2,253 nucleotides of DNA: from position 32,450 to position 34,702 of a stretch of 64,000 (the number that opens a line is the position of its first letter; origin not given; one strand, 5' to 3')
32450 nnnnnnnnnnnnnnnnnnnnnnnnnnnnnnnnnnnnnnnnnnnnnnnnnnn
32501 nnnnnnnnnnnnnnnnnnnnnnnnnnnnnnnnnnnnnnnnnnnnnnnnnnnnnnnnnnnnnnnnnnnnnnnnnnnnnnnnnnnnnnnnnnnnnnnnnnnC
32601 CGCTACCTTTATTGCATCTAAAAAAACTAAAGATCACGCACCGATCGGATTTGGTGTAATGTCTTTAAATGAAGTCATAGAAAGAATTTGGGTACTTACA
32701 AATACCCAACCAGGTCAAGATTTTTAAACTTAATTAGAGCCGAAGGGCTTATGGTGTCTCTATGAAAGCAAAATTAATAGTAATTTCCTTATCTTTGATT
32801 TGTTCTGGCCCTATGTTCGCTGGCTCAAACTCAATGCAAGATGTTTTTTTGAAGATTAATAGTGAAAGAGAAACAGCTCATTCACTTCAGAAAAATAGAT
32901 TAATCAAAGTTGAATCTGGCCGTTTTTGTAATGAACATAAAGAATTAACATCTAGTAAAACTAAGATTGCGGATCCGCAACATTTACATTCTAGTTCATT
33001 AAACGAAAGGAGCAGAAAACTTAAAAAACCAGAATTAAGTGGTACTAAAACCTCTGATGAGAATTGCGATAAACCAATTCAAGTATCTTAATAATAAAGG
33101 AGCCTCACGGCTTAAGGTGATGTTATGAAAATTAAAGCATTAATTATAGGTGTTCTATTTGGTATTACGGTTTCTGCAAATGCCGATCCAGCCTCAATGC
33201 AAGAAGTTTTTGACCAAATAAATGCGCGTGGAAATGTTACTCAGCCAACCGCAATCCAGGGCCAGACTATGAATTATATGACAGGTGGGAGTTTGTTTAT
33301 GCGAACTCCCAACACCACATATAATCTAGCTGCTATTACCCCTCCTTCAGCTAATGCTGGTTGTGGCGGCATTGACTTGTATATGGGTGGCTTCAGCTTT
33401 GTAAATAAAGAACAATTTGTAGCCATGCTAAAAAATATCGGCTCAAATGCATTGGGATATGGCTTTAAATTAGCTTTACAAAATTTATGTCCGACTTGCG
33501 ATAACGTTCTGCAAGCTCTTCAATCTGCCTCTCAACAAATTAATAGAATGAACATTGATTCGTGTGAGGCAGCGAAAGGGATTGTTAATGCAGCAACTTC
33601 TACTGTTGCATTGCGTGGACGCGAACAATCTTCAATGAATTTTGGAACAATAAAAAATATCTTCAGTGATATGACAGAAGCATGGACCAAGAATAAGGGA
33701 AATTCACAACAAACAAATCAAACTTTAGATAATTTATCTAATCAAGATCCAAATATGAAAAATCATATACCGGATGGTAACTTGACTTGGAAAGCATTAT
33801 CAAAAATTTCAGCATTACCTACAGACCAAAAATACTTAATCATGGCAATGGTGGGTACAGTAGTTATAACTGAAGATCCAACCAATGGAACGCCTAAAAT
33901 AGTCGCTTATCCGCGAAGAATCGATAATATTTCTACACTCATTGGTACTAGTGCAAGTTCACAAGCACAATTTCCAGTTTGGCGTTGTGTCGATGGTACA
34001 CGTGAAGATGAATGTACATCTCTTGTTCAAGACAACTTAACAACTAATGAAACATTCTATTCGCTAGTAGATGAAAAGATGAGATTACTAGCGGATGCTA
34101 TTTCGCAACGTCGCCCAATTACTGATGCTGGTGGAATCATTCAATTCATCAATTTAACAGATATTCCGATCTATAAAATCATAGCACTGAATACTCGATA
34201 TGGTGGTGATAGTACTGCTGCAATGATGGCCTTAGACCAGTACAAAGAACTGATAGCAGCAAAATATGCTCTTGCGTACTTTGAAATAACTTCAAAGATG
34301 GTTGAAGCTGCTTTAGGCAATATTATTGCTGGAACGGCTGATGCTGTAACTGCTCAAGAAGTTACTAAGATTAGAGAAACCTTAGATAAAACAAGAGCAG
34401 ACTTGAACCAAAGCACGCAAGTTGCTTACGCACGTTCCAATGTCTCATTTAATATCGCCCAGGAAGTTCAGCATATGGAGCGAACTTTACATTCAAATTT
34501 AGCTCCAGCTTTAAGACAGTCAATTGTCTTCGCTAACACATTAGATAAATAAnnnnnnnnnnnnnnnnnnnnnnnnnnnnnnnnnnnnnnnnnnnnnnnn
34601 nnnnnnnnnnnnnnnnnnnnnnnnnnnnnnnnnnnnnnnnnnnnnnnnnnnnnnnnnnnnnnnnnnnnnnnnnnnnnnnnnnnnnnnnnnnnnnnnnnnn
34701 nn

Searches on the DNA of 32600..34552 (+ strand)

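Call 25: search_dna_similar(query=window:32600-34552:+, collection=plasmids, mode=distant, max_evalue=1e-10, max_rows=60, rows=spread)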
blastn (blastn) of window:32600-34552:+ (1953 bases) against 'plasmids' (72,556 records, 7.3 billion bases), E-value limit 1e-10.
Records with a match: 260; places in all: 263; records where one place covers at least 80% of the query: 205.
Best place of each record, by identity: >=99% 205; 95-99% 1; 60-80% 54.
By first word of the organism name: Acinetobacter 237; Burkholderia 8; Mycetohabitans 4; Acidovorax 3; Moraxella 3; Klebsiella 1; Cupriavidus 1; Diaphorobacter 1; Alicycliphilus 1; Ralstonia 1.
By predicted mobility (MOB-suite, as given by PLSDB): conjugative 246; mobilizable 9; non-mobilizable 5.
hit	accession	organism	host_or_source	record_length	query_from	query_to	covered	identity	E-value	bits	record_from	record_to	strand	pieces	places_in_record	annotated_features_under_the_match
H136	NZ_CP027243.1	Acinetobacter baumannii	Homo sapiens,Pure Culture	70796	1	1953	100%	100.0%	0e+0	3523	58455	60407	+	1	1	conjugal transfer protein TraH | hypothetical protein | conjugal transfer protein TraF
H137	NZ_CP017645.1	Acinetobacter baumannii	Homo sapiens,cell culture,Bronchial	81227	1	1953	100%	100.0%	0e+0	3523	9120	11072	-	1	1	conjugal transfer protein TraH | hypothetical protein | conjugal transfer protein TraF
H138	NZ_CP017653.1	Acinetobacter baumannii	Homo sapiens,cell culture,wound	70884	1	1953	100%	100.0%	0e+0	3523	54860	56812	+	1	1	conjugal transfer protein TraH | hypothetical protein | conjugal transfer protein TraF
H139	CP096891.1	Acinetobacter baumannii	Homo sapiens,sputum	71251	1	1953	100%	100.0%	0e+0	3523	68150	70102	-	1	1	conjugal transfer protein TraH | hypothetical protein | conjugal transfer protein TraF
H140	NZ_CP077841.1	Acinetobacter baumannii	Homo sapiens,Rectal swab_P131_BU4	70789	1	1953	100%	100.0%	0e+0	3523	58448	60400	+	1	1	conjugal transfer protein TraH | hypothetical protein | conjugal transfer protein TraF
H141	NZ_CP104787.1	Acinetobacter baumannii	misssing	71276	1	1953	100%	100.0%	0e+0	3523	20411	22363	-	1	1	conjugal transfer protein TraH | hypothetical protein | conjugal transfer protein TraF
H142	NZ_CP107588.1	Acinetobacter baumannii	Homo sapiens,skin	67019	1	1953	100%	100.0%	0e+0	3523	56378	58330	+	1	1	conjugal transfer protein TraH | hypothetical protein | conjugal transfer protein TraF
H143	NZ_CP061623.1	Acinetobacter seifertii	Homo sapiens,blood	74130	1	1953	100%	100.0%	0e+0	3523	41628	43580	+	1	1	conjugal transfer protein TraH | hypothetical protein | conjugal transfer protein TraF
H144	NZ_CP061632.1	Acinetobacter seifertii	Homo sapiens,blood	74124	1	1953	100%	100.0%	0e+0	3523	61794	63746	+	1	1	conjugal transfer protein TraH | hypothetical protein | conjugal transfer protein TraF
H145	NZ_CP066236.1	Acinetobacter baumannii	Homo sapiens,blood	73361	1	1953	100%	100.0%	0e+0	3523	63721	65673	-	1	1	conjugal transfer protein TraH | hypothetical protein | conjugal transfer protein TraF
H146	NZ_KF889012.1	Acinetobacter baumannii TYTH-1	-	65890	1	1953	100%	100.0%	0e+0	3523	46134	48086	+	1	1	conjugal transfer protein TraH | hypothetical protein | conjugal transfer protein TraF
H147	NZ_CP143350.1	Acinetobacter baumannii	Homo sapiens,skin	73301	1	1953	100%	100.0%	0e+0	3523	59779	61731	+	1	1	conjugal transfer protein TraH | hypothetical protein | conjugal transfer protein TraF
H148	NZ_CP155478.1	Acinetobacter baumannii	Homo sapiens,skin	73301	1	1953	100%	100.0%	0e+0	3523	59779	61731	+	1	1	conjugal transfer protein TraH | hypothetical protein | conjugal transfer protein TraF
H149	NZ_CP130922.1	Acinetobacter baumannii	Homo sapiens,sputum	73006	1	1953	100%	100.0%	0e+0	3523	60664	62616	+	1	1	conjugal transfer protein TraH | hypothetical protein | conjugal transfer protein TraF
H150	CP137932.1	Acinetobacter baumannii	Homo sapiens,Tissue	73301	1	1953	100%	100.0%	0e+0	3523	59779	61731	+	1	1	conjugal transfer protein TraH | hypothetical protein | conjugal transfer protein TraF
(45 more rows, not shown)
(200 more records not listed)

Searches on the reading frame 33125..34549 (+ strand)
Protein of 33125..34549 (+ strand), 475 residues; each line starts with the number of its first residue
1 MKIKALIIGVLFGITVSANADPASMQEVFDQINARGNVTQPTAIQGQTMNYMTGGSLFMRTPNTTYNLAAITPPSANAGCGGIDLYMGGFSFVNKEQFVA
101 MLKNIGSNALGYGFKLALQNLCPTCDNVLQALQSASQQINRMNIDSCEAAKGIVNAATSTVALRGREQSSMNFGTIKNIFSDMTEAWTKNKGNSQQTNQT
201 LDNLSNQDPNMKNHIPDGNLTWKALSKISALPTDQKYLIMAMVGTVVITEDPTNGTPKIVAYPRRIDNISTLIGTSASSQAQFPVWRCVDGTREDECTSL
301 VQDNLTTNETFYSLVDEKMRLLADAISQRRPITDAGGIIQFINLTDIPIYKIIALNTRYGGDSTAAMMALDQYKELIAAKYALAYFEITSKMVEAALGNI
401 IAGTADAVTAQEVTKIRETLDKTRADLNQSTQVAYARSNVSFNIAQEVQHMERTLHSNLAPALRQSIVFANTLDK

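Call 24: search_dna_similar(query=window:33125-34549:+, collection=plasmids, mode=protein, max_evalue=1e-20, max_rows=60, rows=spread)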
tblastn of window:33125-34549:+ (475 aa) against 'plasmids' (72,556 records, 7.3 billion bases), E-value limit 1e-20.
The search stops at 5000 records and this limit was reached: more records match than are counted here, and every count below describes the 5000 best-scoring records only.
Records with a match: at least 5000; places in all: 5077; records where one place covers at least 80% of the query: 4252.
Best place of each record, by identity: >=99% 202; 95-99% 2; 80-90% 2; 60-80% 24; <60% 4770.
By first word of the organism name: Klebsiella 2397; Escherichia 1446; Salmonella 281; Acinetobacter 237; Burkholderia 108; Shigella 101; Citrobacter 53; Serratia 45; Providencia 44; Raoultella 43; and 57 more.
By predicted mobility (MOB-suite, as given by PLSDB): conjugative 4710; non-mobilizable 163; mobilizable 127.
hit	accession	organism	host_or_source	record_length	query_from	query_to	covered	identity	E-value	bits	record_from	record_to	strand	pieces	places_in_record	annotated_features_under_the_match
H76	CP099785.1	Acinetobacter baumannii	Homo sapiens,single cell,sputum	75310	1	475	100%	100.0%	0e+0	985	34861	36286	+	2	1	conjugal transfer protein TraH (x2)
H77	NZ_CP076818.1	Acinetobacter baumannii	Homo sapiens,sacrum ulcer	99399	1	475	100%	100.0%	0e+0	983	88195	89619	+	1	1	conjugal transfer protein TraH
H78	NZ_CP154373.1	Acinetobacter baumannii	Homo sapiens,Carriage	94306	1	475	100%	100.0%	0e+0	983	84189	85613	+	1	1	conjugal transfer protein TraH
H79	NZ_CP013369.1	Burkholderia ubonensis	soil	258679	24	474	95%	46.2%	4e-130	422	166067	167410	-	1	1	conjugal transfer protein TraH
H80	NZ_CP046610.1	Burkholderia contaminans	cell culture,cucumber rhizosphere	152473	24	474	95%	42.6%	3e-110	365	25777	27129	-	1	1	conjugal transfer protein TraH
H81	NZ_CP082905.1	Mixta hanseatica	Homo sapiens,blood culture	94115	5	429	89%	32.0%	2e-40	162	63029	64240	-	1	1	conjugal transfer protein TraH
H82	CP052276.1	Klebsiella pneumoniae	Homo sapiens,blood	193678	1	440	93%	30.3%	6e-40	161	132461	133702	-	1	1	conjugal transfer protein TraH | trbF: F-type conjugal transfer protein TrbF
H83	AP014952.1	Klebsiella oxytoca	-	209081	5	440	92%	30.5%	1e-38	157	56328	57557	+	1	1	conjugal transfer pilus assembly protein TraH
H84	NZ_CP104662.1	Klebsiella pneumoniae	Homo sapiens,urine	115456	1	440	93%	30.1%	5e-38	155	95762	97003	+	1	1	traH: conjugal transfer pilus assembly protein TraH | trbF: F-type conjugal transfer protein TrbF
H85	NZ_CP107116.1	Escherichia coli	Urine,human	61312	1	450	95%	29.3%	6e-36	149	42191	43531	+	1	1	traH: conjugal transfer pilus assembly protein TraH | trbF: F-type conjugal transfer protein TrbF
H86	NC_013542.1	Klebsiella pneumoniae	-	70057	1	450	95%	29.3%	6e-36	149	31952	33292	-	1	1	traH: conjugal transfer pilus assembly protein TraH | trbF: F-type conjugal transfer protein TrbF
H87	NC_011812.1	Escherichia coli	-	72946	1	450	95%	29.3%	6e-36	149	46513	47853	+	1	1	traH: conjugal transfer pilus assembly protein TraH | trbF: F-type conjugal transfer protein TrbF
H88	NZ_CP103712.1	Escherichia coli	Homo sapiens,blood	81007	1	450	95%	29.3%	6e-36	149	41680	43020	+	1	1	traH: conjugal transfer pilus assembly protein TraH | trbF: F-type conjugal transfer protein TrbF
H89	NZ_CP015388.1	Klebsiella pneumoniae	Homo sapiens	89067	1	450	95%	29.3%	6e-36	149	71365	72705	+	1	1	traH: conjugal transfer pilus assembly protein TraH | trbF: F-type conjugal transfer protein TrbF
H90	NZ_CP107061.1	Escherichia coli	Homo sapiens,Clinical 3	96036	1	450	95%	29.3%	6e-36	149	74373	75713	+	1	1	traH: conjugal transfer pilus assembly protein TraH | trbF: F-type conjugal transfer protein TrbF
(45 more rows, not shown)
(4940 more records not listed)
